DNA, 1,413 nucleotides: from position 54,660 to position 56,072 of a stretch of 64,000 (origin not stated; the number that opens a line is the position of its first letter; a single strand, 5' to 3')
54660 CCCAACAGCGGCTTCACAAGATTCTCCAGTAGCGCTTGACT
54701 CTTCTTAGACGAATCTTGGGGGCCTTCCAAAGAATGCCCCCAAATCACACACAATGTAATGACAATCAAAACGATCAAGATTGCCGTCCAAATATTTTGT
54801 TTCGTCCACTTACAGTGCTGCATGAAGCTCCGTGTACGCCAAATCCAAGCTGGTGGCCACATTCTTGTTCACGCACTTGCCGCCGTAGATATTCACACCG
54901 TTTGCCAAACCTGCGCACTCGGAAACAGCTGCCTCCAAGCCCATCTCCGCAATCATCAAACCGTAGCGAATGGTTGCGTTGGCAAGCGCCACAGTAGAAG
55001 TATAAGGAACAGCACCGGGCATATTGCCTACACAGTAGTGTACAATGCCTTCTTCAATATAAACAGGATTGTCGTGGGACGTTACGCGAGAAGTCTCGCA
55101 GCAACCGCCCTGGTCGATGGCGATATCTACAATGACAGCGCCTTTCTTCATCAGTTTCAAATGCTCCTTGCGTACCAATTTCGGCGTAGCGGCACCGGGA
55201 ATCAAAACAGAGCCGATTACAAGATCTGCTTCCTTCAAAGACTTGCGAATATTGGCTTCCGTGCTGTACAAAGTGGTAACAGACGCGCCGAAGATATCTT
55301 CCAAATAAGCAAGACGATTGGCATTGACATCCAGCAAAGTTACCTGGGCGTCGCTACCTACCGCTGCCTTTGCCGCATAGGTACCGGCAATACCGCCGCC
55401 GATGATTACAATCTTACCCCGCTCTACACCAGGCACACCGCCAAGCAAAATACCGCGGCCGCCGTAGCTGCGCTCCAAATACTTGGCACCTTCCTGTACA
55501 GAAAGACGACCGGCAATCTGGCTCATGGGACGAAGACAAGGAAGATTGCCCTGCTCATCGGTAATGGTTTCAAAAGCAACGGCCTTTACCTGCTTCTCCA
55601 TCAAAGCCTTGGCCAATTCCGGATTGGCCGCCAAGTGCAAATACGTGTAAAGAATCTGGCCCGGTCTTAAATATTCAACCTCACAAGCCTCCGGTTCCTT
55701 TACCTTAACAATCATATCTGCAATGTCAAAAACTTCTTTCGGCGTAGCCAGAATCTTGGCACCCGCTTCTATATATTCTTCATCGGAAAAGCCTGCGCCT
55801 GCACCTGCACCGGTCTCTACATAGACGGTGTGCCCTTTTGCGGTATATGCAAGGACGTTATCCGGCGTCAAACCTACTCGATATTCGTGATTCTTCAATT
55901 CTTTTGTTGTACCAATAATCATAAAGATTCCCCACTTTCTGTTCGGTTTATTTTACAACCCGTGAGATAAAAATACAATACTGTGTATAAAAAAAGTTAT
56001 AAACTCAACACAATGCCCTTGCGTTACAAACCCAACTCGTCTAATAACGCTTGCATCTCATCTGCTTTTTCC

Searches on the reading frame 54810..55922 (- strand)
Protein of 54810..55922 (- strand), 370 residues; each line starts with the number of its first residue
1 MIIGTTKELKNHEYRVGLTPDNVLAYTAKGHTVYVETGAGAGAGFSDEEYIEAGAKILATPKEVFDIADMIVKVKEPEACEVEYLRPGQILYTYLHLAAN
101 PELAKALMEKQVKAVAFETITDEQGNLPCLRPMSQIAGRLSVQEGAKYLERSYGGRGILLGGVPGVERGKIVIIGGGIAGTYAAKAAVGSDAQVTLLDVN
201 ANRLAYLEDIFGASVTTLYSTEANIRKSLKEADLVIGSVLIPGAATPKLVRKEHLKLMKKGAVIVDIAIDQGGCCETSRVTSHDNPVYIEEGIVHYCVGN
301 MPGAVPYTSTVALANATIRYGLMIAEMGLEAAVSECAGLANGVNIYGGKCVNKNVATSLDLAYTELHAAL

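Call 6: search_protein_families(library=pfam, proteins=[window:54810-55922:-], max_evalue=0.01)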
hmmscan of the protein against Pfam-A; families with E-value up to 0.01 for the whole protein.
window:54810-55922:- (370 aa): 10 families
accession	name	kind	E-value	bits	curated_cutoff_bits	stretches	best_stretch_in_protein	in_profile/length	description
PF01262.27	AlaDh_PNT_C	-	7e-83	277.7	23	1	141-352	1-213/214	Alanine dehydrogenase/PNT, C-terminal domain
PF05222.21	AlaDh_PNT_N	-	1.6e-47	161.6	30.4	1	5-137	2-136/136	Alanine dehydrogenase/PNT, N-terminal domain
PF02826.25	2-Hacid_dh_C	-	1.2e-06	28.4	25.1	1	167-268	35-127/178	D-isomer specific 2-hydroxyacid dehydrogenase, NAD binding domain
PF07992.20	Pyr_redox_2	-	5.4e-05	23.2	26.1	1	170-237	2-58/291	Pyridine nucleotide-disulphide oxidoreductase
PF01488.26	Shikimate_DH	-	5.8e-05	23.6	24.3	1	167-269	11-113/138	Shikimate / quinate 5-dehydrogenase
PF13450.12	NAD_binding_8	-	0.00072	20.2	21.9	1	173-199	1-27/68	NAD(P)-binding Rossmann-like domain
PF02882.25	THF_DHG_CYH_C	-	0.00073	19.3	27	1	212-272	60-112/160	Tetrahydrofolate dehydrogenase/cyclohydrolase, NAD(P)-binding domain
PF01134.28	GIDA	-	0.0022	17.5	22.1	1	170-206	1-37/391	Glucose inhibited division protein A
PF00107.32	ADH_zinc_N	-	0.0038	17.6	31.8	0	180-239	3-66/129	Zinc-binding dehydrogenase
PF03486.20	HI0933_like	-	0.0047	16.8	50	1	170-201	2-33/244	HI0933-like protein Rossmann domain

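Call 31: find_homologous_proteins(query=window:54810-55922:-, max_evalue=1e-50)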
Query window:54810-55922:- (370 aa): 8000 proteins with E <= 1e-50 among 8000 candidates; the best 120 are listed.
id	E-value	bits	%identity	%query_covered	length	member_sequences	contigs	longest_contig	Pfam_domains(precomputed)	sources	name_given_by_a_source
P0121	2.9e-230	781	96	100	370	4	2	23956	PF05222.22,PF02826.26,PF01262.28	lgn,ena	-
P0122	9.9e-224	760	93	100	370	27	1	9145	PF05222.22,PF02826.26,PF01262.28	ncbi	-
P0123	5.4e-207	705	86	100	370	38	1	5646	PF05222.22,PF02826.26,PF01262.28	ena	-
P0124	1.8e-206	703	86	100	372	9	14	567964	PF05222.22,PF02826.26,PF01262.28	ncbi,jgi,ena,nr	ncbi:MAG: alanine dehydrogenase [Clostridiales bacterium]|nr:alanine dehydrogenase [Clostridiales ba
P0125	5.5e-205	698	85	100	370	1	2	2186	PF05222.22,PF02826.26,PF01262.28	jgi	-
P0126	3.2e-204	696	86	99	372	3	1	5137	PF05222.22,PF02826.26,PF01262.28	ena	-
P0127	8.1e-204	694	85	100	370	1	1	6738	PF05222.22,PF02826.26,PF01262.28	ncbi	-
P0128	2.1e-202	690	86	99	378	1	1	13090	PF05222.22,PF02826.26,PF01262.28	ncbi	-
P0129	7.6e-202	688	85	98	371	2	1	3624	PF05222.22,PF02826.26,PF01262.28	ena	-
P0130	1.5e-200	684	84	100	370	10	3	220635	PF05222.22,PF02826.26,PF01262.28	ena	-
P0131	1.7e-200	684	84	100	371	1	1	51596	PF05222.22,PF02826.26,PF01262.28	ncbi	-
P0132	2.3e-200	683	84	99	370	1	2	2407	PF05222.22,PF02826.26,PF01262.28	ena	-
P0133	4.5e-200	682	84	99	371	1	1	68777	PF05222.22,PF02826.26,PF01262.28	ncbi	-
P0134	8.0e-200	681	82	100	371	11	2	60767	PF05222.22,PF02826.26,PF01262.28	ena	-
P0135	9.6e-200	681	84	100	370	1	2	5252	PF05222.22,PF02826.26,PF01262.28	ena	-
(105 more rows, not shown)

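Call 35: find_encoding_contigs(protein=P0121, flank=10000, max_places=3)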
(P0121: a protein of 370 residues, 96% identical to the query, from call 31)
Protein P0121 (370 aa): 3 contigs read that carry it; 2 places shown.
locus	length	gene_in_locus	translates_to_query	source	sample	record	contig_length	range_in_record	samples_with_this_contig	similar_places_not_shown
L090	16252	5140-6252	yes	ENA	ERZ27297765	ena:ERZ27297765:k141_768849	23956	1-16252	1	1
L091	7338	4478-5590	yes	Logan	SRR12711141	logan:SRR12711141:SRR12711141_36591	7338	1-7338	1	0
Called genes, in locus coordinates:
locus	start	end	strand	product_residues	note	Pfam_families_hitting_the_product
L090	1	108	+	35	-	?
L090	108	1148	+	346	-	PF01073:3Beta_HSD, PF01370:Epimerase, PF02719:Polysacc_synt_2, PF04321:RmlD_sub_bind (weak), PF16363:GDP_Man_Dehyd, PF07993:NAD_binding_4, PF13460:NAD_binding_10, PF08485:Polysacc_syn_2C, +2 more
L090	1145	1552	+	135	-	PF01467:CTP_transf_like, PF06574:FAD_syn (faint)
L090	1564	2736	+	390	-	PF01370:Epimerase, PF04321:RmlD_sub_bind (faint), PF07883:Cupin_2 (faint), PF14667:Polysacc_synt_C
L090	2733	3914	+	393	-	PF02350:Epimerase_2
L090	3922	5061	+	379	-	PF14907:NTP_transf_5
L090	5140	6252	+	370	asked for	PF05222:AlaDh_PNT_N, PF01262:AlaDh_PNT_C, PF02826:2-Hacid_dh_C (weak)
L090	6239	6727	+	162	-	PF04892:VanZ-LLP1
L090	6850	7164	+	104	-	-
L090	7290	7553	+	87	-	PF00312:Ribosomal_S15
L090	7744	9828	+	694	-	PF01138:RNase_PH, PF03725:RNase_PH_C, PF03726:PNPase, PF01138:RNase_PH, PF00013:KH_1, PF00575:S1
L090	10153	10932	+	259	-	-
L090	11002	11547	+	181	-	PF13240:Zn_Ribbon_1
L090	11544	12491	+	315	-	PF04166:PdxA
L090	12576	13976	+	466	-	PF20769:YPEB_N, PF14620:YPEB_PepSY1-2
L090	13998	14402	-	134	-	PF10825:DUF2752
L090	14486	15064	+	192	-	-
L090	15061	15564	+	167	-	PF07670:Gate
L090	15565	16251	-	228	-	-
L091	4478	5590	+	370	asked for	PF05222:AlaDh_PNT_N, PF01262:AlaDh_PNT_C, PF02826:2-Hacid_dh_C (weak)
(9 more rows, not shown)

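Call 71: find_encoding_contigs(protein=P0124, flank=10000, max_places=2)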
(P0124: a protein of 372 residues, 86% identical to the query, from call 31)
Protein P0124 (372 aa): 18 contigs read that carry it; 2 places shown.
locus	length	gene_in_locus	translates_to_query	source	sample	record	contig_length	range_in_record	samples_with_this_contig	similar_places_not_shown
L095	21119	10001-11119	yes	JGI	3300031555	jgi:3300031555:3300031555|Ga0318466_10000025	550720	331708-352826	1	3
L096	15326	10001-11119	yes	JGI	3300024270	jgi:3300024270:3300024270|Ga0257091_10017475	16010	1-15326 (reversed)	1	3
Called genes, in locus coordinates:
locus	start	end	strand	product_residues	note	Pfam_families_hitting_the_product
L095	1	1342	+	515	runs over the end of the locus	PF01676:Metalloenzyme, PF06415:iPGM_N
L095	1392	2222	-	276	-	PF00557:Peptidase_M24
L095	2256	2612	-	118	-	PF00165:HTH_AraC (weak), PF12833:HTH_18, PF00165:HTH_AraC (weak)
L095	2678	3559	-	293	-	-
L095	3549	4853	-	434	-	PF09587:PGA_cap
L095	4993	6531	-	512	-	PF10646:Germane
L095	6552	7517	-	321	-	PF10646:Germane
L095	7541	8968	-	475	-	PF00672:HAMP, PF00512:HisKA, PF02518:HATPase_c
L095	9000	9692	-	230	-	PF00072:Response_reg, PF00486:Trans_reg_C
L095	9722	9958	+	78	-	-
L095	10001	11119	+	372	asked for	PF05222:AlaDh_PNT_N, PF01262:AlaDh_PNT_C, PF02826:2-Hacid_dh_C (weak)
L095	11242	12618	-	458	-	PF01554:MatE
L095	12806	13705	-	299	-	PF00294:PfkB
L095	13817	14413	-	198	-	PF00440:TetR_N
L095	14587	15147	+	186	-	PF27111:Rv1352 (faint)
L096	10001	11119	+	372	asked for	PF05222:AlaDh_PNT_N, PF01262:AlaDh_PNT_C, PF02826:2-Hacid_dh_C (weak)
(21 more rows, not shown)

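Call 72: find_encoding_contigs(protein=P0122, flank=10000, max_places=2)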
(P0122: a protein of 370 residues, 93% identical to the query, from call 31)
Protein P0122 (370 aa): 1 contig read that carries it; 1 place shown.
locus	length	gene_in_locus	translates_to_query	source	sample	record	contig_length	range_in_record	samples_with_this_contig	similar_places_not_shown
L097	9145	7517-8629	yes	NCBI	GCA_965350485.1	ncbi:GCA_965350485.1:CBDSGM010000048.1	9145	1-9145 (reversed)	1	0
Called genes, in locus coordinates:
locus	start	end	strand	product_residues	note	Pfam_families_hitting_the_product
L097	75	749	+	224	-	PF02348:CTP_transf_3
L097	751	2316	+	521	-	PF00682:HMGL-like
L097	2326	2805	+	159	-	PF08282:Hydrolase_3 (faint)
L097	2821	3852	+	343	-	PF01073:3Beta_HSD, PF01370:Epimerase, PF02719:Polysacc_synt_2, PF04321:RmlD_sub_bind (weak), PF05368:NmrA, PF16363:GDP_Man_Dehyd, PF13460:NAD_binding_10, PF08485:Polysacc_syn_2C, +1 more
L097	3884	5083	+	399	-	PF01370:Epimerase, PF07993:NAD_binding_4 (faint), PF14667:Polysacc_synt_C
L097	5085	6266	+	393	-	PF02350:Epimerase_2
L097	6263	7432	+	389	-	PF14907:NTP_transf_5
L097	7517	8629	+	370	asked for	PF05222:AlaDh_PNT_N, PF01262:AlaDh_PNT_C, PF02826:2-Hacid_dh_C (weak)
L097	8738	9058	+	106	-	-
